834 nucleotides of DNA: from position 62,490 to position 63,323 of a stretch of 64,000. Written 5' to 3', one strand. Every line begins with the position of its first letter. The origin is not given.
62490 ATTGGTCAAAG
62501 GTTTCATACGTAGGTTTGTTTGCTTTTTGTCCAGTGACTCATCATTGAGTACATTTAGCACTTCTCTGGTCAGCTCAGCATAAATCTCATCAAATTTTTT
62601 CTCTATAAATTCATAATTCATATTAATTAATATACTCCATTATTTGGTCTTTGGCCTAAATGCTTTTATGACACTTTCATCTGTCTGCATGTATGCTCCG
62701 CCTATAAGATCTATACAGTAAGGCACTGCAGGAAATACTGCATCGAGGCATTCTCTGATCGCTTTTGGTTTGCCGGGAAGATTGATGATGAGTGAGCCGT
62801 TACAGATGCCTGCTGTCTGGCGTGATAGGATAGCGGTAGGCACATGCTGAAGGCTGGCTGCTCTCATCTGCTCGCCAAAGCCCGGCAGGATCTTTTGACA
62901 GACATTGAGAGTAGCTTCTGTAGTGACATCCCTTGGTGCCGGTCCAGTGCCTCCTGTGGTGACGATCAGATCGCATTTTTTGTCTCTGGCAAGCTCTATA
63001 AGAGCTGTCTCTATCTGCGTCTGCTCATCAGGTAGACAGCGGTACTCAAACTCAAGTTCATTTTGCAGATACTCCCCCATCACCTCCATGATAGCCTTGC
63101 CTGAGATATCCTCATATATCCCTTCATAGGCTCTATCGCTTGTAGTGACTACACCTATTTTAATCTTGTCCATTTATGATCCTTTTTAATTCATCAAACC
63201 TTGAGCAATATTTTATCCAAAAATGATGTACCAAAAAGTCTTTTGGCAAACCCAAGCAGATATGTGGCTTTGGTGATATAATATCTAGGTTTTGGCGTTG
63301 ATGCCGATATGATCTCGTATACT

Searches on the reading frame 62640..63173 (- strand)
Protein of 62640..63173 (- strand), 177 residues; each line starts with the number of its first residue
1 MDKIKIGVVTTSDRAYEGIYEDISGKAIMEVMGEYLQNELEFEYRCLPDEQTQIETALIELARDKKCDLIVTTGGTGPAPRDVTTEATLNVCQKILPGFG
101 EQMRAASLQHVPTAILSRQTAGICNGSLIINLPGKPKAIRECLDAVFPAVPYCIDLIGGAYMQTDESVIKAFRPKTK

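Call 54: find_encoding_contigs(protein=window:62640-63173:-, flank=10000, max_places=3)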
Protein window:62640-63173:- (177 aa): 4 contigs read that carry it; 2 places shown.
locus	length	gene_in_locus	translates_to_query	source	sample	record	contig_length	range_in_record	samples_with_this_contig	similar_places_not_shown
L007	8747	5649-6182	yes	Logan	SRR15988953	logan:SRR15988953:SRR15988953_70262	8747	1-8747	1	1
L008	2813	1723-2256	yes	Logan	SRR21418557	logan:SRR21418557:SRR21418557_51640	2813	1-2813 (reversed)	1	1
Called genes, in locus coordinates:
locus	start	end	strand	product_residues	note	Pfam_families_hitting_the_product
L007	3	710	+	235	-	?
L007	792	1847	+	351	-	PF01761:DHQ_synthase, PF24621:DHQS_C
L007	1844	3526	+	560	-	PF00924:MS_channel_2nd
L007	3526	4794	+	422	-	PF00919:UPF0004, PF04055:Radical_SAM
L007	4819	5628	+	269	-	PF00106:adh_short, PF13561:adh_short_C2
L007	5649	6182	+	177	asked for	PF00994:MoCF_biosynth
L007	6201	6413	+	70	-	-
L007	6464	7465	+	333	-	PF00044:Gp_dh_N, PF02800:Gp_dh_C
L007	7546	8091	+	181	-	-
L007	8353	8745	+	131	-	?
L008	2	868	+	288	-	?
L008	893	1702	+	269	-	PF00106:adh_short, PF13561:adh_short_C2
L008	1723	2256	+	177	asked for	PF00994:MoCF_biosynth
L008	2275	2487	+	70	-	-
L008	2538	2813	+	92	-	?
